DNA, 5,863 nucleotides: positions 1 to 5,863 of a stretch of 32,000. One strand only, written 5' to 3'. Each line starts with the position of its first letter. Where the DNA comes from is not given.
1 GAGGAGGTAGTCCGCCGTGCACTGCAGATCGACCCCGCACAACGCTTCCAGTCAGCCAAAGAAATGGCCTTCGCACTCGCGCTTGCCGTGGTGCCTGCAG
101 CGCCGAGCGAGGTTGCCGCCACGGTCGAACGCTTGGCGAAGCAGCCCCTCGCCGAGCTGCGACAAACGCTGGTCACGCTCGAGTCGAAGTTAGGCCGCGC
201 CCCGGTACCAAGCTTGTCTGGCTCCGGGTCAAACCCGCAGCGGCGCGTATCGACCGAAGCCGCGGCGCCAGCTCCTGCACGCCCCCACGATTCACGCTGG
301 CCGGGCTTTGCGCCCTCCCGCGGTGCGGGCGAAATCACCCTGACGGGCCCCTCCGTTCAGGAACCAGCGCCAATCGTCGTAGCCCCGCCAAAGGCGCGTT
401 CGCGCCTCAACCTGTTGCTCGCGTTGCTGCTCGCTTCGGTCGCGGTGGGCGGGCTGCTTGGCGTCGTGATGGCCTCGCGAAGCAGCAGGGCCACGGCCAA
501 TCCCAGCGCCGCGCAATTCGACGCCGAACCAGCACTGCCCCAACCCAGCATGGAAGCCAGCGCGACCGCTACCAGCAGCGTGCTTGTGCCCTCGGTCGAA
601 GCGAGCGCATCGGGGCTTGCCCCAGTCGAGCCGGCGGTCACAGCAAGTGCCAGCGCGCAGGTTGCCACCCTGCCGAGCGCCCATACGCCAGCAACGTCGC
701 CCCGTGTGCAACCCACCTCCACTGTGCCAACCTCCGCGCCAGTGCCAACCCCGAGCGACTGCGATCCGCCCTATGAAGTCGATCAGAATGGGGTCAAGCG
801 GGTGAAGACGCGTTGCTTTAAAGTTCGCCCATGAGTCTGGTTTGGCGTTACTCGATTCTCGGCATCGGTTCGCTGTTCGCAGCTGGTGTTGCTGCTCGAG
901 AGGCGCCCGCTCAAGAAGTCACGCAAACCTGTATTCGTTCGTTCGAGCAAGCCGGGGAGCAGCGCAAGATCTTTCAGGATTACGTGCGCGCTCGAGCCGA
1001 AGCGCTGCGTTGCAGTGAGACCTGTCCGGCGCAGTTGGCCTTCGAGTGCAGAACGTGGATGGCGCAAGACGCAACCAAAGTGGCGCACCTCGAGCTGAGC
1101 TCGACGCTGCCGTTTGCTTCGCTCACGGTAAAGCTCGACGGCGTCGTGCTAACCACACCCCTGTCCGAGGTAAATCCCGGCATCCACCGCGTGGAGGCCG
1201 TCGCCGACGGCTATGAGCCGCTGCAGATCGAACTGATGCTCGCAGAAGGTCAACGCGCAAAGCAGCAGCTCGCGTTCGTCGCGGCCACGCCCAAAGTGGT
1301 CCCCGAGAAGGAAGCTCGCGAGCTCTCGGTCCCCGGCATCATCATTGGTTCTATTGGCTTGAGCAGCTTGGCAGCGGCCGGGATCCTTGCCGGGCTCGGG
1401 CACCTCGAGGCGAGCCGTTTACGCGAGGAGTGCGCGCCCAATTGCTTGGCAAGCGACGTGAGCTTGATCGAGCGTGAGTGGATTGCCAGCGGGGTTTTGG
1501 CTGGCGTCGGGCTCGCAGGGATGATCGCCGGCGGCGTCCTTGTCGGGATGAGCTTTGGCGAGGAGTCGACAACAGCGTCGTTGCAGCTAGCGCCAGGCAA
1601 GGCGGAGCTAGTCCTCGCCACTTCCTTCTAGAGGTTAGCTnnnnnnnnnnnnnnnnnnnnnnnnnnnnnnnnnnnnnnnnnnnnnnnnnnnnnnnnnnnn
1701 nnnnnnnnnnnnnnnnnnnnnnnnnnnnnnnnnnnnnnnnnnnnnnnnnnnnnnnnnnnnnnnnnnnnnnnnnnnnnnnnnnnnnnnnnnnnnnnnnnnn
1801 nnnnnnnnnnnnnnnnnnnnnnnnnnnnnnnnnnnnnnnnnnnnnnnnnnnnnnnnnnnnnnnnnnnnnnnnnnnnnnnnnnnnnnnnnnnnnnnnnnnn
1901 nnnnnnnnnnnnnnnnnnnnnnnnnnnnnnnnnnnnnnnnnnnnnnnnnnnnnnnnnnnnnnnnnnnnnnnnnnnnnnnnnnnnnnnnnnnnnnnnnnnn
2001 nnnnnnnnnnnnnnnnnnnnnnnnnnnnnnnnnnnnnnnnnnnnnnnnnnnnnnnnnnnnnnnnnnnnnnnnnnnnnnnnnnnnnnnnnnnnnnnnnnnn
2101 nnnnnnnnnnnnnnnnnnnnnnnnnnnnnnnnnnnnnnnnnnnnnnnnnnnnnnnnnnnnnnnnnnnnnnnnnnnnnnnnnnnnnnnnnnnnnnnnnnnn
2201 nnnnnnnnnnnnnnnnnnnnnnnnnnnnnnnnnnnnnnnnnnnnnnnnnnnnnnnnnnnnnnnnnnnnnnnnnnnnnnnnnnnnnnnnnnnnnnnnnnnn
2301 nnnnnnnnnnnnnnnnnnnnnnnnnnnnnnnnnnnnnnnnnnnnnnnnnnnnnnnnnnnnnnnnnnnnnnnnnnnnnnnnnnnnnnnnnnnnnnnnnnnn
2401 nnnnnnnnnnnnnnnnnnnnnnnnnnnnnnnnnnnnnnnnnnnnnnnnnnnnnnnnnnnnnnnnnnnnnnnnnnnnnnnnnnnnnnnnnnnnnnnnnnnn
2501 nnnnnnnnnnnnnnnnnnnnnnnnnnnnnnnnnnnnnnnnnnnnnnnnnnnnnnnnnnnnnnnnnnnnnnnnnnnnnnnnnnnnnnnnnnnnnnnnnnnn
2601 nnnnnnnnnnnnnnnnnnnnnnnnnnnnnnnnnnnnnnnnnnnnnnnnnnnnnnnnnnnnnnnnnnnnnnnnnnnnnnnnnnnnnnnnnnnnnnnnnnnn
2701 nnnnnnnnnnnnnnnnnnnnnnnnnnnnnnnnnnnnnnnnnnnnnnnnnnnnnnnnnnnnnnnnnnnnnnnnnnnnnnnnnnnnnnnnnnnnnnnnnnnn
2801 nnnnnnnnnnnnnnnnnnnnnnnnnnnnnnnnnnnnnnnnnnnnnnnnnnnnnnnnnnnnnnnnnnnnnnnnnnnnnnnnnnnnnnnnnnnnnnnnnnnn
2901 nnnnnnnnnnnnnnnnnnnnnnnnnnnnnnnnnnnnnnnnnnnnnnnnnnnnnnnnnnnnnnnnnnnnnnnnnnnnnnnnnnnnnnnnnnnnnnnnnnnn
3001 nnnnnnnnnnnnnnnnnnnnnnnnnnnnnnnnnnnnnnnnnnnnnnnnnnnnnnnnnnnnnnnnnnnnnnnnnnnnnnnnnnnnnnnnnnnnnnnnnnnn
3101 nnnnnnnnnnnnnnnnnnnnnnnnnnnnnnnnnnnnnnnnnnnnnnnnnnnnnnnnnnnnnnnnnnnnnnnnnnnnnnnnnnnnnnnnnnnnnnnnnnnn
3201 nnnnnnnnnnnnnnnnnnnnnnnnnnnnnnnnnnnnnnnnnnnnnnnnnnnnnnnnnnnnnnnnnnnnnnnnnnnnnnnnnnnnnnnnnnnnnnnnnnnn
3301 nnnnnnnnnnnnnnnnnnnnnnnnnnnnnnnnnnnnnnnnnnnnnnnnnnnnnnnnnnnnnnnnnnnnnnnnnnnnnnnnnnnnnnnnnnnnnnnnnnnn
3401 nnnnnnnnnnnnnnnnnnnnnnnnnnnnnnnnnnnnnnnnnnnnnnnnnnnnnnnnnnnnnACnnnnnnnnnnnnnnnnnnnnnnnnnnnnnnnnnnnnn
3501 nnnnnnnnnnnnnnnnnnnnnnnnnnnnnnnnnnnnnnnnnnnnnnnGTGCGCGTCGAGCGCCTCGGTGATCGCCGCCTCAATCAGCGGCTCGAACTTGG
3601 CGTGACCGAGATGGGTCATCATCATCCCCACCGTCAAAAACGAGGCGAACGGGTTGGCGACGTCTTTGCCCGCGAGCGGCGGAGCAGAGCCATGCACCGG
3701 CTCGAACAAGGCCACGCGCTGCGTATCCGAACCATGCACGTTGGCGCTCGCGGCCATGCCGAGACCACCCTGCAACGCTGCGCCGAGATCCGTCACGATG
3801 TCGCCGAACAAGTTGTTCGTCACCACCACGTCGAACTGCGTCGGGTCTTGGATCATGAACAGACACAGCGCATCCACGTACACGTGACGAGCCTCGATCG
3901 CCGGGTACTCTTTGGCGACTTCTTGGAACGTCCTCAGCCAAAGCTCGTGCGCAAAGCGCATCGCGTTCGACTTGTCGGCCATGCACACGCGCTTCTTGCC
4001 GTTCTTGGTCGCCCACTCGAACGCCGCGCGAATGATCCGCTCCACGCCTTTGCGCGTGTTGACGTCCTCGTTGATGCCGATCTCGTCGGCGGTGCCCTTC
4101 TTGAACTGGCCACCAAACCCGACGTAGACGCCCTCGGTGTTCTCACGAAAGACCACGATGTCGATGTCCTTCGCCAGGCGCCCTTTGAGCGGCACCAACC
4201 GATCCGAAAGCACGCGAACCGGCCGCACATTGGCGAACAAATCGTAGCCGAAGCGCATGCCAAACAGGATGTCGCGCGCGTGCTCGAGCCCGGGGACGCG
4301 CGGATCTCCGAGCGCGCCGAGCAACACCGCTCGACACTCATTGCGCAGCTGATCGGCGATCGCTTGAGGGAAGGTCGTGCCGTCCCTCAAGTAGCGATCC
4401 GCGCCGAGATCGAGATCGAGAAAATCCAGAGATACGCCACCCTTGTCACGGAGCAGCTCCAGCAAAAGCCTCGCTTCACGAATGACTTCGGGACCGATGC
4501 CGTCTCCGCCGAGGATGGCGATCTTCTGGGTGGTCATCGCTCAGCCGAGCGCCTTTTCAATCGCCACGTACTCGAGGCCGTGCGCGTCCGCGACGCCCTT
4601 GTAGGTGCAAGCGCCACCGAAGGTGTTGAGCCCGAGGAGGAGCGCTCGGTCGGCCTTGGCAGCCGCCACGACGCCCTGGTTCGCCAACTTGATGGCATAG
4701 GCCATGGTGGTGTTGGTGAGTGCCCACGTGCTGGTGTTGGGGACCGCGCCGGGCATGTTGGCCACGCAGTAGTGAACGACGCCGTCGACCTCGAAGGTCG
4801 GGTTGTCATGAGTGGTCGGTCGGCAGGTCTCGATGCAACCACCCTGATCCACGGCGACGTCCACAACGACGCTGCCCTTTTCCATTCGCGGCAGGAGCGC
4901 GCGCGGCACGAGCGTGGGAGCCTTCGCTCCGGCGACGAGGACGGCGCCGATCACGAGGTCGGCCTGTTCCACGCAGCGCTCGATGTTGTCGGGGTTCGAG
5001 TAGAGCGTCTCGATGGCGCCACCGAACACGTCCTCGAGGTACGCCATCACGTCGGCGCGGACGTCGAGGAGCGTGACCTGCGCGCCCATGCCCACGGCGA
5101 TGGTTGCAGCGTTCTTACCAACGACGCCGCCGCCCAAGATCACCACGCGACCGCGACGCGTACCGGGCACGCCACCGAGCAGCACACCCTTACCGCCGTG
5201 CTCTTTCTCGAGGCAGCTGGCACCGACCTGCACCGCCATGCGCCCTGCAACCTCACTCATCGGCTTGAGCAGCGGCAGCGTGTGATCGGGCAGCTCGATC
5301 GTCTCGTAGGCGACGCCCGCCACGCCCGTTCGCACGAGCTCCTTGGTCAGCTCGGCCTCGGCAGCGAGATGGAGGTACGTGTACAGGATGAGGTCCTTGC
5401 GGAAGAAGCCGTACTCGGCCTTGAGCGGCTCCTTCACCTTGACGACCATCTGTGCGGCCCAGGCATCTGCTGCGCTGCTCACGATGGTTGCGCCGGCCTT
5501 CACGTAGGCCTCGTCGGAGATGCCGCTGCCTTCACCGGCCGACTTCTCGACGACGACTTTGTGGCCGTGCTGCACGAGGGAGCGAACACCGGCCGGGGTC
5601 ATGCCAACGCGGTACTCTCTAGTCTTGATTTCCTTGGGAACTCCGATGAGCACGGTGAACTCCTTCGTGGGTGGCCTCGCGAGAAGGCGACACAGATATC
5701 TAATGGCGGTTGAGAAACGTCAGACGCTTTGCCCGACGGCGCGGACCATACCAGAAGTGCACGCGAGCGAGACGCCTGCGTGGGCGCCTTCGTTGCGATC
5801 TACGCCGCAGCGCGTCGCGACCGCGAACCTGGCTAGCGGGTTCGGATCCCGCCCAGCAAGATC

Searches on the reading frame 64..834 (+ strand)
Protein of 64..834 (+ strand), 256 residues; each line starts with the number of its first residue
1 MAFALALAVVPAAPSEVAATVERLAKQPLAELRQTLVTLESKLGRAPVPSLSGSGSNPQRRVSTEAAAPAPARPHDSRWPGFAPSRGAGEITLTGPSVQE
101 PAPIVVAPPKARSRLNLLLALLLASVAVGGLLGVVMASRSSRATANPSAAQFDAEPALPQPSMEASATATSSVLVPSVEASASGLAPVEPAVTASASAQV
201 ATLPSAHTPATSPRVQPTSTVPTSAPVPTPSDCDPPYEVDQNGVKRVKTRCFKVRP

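Call 10: search_protein_families(library=pfam, proteins=[window:64-834:+])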
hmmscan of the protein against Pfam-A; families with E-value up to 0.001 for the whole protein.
window:64-834:+ (256 aa): 0 families

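Call 40: find_encoding_contigs(protein=window:64-834:+, flank=10000, max_places=4)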
Protein window:64-834:+ (256 aa): no gene with exactly this product is on record in the collection.

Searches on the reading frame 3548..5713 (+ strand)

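Call 11: search_protein_families(library=pfam, proteins=[window:3548-5713:+])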
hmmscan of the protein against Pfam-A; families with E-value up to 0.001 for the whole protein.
window:3548-5713:+ (721 aa): 1 family
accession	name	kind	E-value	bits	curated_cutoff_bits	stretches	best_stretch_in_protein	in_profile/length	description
PF11268.13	DUF3071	-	0.00079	20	26.9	1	250-301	42-93/168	Protein of unknown function (DUF3071)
